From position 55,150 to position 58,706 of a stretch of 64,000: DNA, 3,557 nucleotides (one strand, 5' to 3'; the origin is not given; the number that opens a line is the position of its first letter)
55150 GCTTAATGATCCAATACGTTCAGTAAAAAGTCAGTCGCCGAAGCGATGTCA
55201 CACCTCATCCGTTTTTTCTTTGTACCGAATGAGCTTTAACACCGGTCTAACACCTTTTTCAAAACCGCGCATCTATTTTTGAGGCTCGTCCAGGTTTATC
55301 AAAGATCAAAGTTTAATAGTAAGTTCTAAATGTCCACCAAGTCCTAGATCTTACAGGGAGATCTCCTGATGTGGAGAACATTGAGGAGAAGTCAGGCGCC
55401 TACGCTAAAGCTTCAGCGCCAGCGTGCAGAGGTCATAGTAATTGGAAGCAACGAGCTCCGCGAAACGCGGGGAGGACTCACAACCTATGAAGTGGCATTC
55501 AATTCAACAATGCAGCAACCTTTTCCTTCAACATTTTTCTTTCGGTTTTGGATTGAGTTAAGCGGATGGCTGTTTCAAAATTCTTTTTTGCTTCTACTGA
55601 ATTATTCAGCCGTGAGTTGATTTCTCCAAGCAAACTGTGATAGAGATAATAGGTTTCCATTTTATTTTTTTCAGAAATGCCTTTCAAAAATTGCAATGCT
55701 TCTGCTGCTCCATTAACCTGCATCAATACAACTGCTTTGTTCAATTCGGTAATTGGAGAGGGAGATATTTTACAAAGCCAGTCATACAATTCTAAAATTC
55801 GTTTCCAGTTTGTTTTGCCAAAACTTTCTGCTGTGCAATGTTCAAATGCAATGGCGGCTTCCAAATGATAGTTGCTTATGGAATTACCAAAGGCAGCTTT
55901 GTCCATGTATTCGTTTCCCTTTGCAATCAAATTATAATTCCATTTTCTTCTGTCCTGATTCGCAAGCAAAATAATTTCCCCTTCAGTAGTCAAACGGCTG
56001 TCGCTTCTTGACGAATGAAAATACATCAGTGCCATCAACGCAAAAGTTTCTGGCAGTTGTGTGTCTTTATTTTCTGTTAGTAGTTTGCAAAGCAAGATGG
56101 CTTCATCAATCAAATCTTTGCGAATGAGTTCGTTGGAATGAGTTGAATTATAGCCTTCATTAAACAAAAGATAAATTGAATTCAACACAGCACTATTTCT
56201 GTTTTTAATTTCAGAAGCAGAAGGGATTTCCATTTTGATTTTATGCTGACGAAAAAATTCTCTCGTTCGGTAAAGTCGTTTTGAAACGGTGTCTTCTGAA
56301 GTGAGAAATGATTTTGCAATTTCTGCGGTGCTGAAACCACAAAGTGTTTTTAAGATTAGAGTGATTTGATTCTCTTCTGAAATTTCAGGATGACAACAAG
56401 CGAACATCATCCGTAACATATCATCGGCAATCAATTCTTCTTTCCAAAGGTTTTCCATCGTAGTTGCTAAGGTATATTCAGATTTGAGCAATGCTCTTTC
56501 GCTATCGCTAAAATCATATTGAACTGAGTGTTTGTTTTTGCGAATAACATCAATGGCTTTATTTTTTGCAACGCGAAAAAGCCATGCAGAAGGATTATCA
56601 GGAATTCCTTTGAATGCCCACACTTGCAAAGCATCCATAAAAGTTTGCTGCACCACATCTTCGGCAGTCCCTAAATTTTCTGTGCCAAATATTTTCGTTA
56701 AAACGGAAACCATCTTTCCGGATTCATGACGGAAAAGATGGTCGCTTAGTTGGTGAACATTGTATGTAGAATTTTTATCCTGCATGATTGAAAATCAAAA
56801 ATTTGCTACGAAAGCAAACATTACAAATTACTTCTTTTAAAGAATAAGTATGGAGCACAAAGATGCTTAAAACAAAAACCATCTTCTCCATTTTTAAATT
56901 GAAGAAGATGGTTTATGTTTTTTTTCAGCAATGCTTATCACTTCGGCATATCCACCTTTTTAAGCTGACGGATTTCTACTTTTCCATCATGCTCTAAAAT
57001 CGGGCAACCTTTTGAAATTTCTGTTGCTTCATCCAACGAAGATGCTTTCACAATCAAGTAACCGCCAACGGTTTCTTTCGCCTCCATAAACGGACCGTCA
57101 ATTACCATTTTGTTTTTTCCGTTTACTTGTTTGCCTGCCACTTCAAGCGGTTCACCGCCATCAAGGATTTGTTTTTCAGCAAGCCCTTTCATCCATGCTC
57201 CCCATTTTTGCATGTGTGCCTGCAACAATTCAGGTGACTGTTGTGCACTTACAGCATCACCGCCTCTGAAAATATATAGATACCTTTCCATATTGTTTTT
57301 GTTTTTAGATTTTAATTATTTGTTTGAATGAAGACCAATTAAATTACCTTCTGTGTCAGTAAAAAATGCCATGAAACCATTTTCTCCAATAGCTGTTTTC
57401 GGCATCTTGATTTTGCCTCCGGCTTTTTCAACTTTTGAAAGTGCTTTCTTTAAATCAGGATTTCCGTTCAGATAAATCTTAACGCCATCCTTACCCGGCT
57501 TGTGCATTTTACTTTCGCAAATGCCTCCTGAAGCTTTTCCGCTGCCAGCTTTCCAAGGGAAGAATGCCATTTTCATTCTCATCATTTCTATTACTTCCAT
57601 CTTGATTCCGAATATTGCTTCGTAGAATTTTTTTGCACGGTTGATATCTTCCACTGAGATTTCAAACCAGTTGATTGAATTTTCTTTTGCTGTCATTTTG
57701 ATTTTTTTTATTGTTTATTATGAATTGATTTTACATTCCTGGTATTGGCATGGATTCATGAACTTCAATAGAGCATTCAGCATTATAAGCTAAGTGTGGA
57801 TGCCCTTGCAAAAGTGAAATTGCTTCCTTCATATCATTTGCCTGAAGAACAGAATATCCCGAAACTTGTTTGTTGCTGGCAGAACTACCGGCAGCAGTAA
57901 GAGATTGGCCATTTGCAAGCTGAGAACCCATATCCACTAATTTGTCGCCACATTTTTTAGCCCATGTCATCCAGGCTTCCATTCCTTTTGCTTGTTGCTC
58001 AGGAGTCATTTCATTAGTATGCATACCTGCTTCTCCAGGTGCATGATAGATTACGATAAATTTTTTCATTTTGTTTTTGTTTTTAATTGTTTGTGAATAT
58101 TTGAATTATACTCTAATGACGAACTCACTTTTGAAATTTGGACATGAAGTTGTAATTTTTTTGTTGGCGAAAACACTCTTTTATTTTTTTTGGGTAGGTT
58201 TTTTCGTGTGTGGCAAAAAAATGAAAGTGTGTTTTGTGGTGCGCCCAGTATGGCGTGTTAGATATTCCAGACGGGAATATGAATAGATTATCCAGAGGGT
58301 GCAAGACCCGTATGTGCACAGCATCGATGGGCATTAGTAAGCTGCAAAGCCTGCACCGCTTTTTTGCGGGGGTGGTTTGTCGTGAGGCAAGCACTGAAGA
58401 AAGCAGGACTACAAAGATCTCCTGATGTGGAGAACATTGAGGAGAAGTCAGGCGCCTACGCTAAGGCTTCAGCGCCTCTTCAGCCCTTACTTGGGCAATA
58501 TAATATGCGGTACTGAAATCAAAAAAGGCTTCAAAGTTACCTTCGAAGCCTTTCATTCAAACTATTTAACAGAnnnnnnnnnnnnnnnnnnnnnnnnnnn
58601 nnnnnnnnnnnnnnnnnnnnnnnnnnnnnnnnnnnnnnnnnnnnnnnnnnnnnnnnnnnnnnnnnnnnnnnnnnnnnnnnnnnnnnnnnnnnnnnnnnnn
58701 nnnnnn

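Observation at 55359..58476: ECF42 sigma/YciI/VOC cassette bracketed by 62-bp intron-derived direct repeats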

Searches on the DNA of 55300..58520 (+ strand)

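Call 75: search_dna_similar(query=window:55300-58520:+, collection=plasmids, mode=distant, max_rows=10)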
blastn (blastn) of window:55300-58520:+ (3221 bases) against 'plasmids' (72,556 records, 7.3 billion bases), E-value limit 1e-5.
No match.

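Call 76: search_dna_similar(query=window:55300-58520:+, collection=phages, mode=distant, max_rows=10)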
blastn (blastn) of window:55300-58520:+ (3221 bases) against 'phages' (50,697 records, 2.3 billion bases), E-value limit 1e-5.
No match.

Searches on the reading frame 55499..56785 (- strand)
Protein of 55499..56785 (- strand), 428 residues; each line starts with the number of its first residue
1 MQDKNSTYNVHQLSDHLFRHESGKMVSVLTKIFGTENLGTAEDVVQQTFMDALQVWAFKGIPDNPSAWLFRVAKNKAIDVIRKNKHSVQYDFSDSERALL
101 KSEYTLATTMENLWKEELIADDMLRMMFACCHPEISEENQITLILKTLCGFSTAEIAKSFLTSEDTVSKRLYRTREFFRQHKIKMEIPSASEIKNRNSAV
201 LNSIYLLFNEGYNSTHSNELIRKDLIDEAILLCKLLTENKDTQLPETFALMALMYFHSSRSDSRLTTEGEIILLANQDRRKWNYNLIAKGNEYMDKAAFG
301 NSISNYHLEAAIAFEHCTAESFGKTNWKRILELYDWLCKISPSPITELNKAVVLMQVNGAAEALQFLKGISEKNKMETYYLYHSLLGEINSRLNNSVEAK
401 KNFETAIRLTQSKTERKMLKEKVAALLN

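Call 5: search_protein_families(library=pfam, proteins=[window:55499-56785:-])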
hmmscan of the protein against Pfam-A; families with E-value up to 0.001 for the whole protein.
window:55499-56785:- (428 aa): 3 families
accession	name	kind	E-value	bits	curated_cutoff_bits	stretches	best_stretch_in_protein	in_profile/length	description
PF20239.3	DUF6596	-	5.9e-33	113.6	27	1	196-298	1-102/102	Family of unknown function (DUF6596)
PF04542.20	Sigma70_r2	-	7.7e-11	42.1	24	1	17-85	1-69/71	Sigma-70 region 2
PF08281.18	Sigma70_r4_2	-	2.1e-07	30.9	25.7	1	126-176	2-52/54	Sigma-70, region 4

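Call 22: find_encoding_contigs(protein=window:55499-56785:-, flank=6000, max_places=10)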
Protein window:55499-56785:- (428 aa): 3 contigs read that carry it; 2 places shown.
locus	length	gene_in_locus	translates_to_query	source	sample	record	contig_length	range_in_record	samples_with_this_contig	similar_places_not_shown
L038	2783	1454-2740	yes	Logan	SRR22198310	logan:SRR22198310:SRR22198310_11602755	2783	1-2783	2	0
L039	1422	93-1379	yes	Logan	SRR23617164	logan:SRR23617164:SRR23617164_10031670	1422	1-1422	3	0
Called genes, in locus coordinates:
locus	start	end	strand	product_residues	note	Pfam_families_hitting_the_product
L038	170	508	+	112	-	PF03795:YCII (weak)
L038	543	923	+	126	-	PF00903:Glyoxalase, PF22677:Ble-like_N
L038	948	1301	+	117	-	PF03795:YCII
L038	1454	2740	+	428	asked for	PF04542:Sigma70_r2, PF08281:Sigma70_r4_2 (weak), PF20239:DUF6596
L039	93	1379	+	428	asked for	PF04542:Sigma70_r2, PF08281:Sigma70_r4_2 (weak), PF20239:DUF6596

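Call 25: find_related_loci(query=window:55499-56785:-, collection=genome_contigs, flank=6000)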
Query window:55499-56785:- (428 aa) in genome_contigs; peptide patterns used: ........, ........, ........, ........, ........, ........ (x = any residue, [..] = any of these).
58 stretches matched a pattern; 30 encode a relative of the query (tblastn E <= 1e-3); 30 distinct loci.
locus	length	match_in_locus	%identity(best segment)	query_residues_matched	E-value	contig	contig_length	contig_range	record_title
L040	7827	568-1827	80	9-428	0e+0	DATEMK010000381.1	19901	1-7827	MAG TPA_asm: Bacteroidia bacterium isolate SMAG_U8940 k141_528730, whole genome shotgun sequence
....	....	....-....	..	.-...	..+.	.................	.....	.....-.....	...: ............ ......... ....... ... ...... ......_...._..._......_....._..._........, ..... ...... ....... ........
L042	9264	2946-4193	77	13-428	0e+0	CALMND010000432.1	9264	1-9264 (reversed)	MAG TPA_asm: uncultured Bacteroidetes bacterium isolate SRR5676438_bin.161_CONCOCT_v1.1_MAG genome assembly, contig: ERZ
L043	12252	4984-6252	75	6-428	0e+0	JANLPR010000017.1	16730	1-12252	MAG: Bacteroidota bacterium isolate OTE_38_metabat_314 OTE_38_k141_4808309, whole genome shotgun sequence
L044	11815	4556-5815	73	9-428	0e+0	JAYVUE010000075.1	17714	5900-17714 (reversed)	MAG: Chitinophagaceae bacterium isolate GL74_UP_metabinner_18 GL74_UP_metabinner_18_74, whole genome shotgun sequence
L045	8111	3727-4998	72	5-428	0e+0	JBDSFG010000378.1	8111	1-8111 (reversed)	MAG: Ginsengibacter sp. isolate cluster1_bin.222 k127_12097840, whole genome shotgun sequence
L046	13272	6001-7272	70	5-428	0e+0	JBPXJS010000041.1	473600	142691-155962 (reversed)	MAG: Bacteroidota bacterium isolate mt_P1 k141_49689, whole genome shotgun sequence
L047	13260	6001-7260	74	9-428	0e+0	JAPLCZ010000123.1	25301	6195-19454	MAG: Bacteroidetes bacterium isolate LacPavin_0920_WC57_MAG_38_8 LacPavin_0920_WC57_scaffold_266558, whole genome shotgu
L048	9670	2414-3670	71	10-428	0e+0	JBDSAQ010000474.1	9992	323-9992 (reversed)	MAG: Ginsengibacter sp. isolate cluster1_bin.113 k127_5513646, whole genome shotgun sequence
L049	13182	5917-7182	71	5-426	0e+0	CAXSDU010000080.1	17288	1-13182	MAG: uncultured Parafilimonas sp. isolate private_X5_metawrap_bin.6 genome assembly, contig: private_X5_metawrap_bin.6_8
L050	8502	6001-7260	68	9-428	0e+0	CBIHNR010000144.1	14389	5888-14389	MAG TPA_asm: uncultured Pedobacter sp. isolate SRR18156186_concoct_3 genome assembly, contig: ERZ27336839.643, whole gen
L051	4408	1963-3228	69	5-426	0e+0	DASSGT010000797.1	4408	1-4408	MAG TPA_asm: Puia sp. isolate SMAG_U1040 k141_544148, whole genome shotgun sequence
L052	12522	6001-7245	70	9-423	0e+0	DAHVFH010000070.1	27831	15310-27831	MAG TPA_asm: Cytophagales bacterium isolate clean292 k141_38729, whole genome shotgun sequence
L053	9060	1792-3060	68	6-428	0e+0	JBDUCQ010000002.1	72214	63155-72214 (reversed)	MAG: Ginsengibacter sp. isolate cluster4_bin.50 NODE_242_length_72214_cov_9.765643, whole genome shotgun sequence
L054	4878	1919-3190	67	5-428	0e+0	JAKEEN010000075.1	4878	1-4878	MAG: Flammeovirgaceae bacterium isolate PMV_1.37 PMV_1.37.k101_272091, whole genome shotgun sequence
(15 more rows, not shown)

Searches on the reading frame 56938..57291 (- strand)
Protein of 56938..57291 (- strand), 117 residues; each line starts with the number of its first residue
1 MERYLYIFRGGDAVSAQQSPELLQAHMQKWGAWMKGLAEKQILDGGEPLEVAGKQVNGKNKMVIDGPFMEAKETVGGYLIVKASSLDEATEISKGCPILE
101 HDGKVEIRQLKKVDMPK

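Call 5: search_protein_families(library=pfam, proteins=[window:56938-57291:-])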
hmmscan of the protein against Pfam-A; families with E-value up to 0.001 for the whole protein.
window:56938-57291:- (117 aa): 1 family
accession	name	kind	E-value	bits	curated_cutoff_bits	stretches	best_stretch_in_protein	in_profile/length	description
PF03795.20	YCII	-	2.9e-13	50.5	24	1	19-112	13-93/95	YCII-related domain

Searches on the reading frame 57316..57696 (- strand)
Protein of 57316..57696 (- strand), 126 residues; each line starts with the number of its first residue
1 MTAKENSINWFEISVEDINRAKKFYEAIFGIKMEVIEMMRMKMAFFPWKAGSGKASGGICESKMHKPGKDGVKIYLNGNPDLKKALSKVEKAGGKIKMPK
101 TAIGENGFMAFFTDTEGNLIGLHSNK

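Call 5: search_protein_families(library=pfam, proteins=[window:57316-57696:-])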
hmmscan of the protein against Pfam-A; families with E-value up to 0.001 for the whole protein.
window:57316-57696:- (126 aa): 2 families
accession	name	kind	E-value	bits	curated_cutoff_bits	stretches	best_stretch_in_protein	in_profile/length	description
PF00903.31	Glyoxalase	-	7.2e-12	46.2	20.6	1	8-120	2-119/121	Glyoxalase/Bleomycin resistance protein/Dioxygenase superfamily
PF22677.2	Ble-like_N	-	1.3e-07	31.7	24.5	1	10-44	4-36/41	Bleomycin resistance protein-like N-terminal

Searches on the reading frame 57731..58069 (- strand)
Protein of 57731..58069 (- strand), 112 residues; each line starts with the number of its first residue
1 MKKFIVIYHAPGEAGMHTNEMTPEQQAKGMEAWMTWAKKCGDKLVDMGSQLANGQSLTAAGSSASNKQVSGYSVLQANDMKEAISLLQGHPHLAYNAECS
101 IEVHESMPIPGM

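Call 5: search_protein_families(library=pfam, proteins=[window:57731-58069:-])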
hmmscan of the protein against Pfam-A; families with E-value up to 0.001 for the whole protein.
window:57731-58069:- (112 aa): 1 family
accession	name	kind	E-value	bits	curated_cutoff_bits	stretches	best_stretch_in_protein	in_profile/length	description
PF03795.20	YCII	-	8.1e-06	26.7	24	1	4-103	4-91/95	YCII-related domain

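Call 43: find_encoding_contigs(protein=window:57731-58069:-, flank=10000, max_places=10)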
Protein window:57731-58069:- (112 aa): 9 contigs read that carry it; 5 places shown.
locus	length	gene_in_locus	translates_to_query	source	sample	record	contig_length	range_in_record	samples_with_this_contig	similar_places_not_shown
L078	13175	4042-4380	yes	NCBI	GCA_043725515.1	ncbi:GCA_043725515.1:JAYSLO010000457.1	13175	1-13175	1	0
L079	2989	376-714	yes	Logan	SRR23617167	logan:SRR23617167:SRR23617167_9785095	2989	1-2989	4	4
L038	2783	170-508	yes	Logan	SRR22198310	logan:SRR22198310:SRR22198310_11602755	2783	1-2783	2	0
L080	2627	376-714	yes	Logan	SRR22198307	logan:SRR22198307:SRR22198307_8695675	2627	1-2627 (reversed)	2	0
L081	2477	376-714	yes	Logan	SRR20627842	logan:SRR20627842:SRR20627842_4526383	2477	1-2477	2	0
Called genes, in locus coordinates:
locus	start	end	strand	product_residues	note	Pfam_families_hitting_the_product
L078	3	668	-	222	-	?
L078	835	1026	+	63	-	-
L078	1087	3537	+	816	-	PF00933:Glyco_hydro_3, PF01915:Glyco_hydro_3_C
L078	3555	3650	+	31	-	-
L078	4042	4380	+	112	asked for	PF03795:YCII (weak)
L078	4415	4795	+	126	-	PF00903:Glyoxalase, PF22677:Ble-like_N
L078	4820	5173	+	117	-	PF03795:YCII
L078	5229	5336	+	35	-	-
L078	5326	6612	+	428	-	PF04542:Sigma70_r2, PF08281:Sigma70_r4_2 (weak), PF20239:DUF6596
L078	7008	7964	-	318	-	PF13174:TPR_6 (faint), PF07719:TPR_2 (faint), PF13176:TPR_7 (faint), PF13181:TPR_8 (faint), PF13374:TPR_10 (faint), PF00515:TPR_1, PF14559:TPR_19 (weak), PF13431:TPR_17 (weak), +4 more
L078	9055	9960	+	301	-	PF01261:AP_endonuc_2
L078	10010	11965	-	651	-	PF00664:ABC_membrane, PF00005:ABC_tran, PF02463:SMC_N (weak)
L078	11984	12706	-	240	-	PF13424:TPR_12 (weak), PF00515:TPR_1, PF07719:TPR_2 (weak), PF13181:TPR_8 (weak), PF13414:TPR_11, PF13432:TPR_16, PF14559:TPR_19 (weak), PF13431:TPR_17, +5 more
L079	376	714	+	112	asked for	PF03795:YCII (weak)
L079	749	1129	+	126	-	PF00903:Glyoxalase, PF22677:Ble-like_N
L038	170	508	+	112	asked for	PF03795:YCII (weak)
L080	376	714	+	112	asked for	PF03795:YCII (weak)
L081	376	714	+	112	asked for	PF03795:YCII (weak)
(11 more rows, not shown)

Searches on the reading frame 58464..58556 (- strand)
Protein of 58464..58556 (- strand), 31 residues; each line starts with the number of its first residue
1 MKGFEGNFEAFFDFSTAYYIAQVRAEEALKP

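Call 46: find_encoding_contigs(protein=window:58464-58556:-, flank=6000, max_places=10)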
Protein seq(31 aa) (31 aa): no gene with exactly this product is on record in the collection.
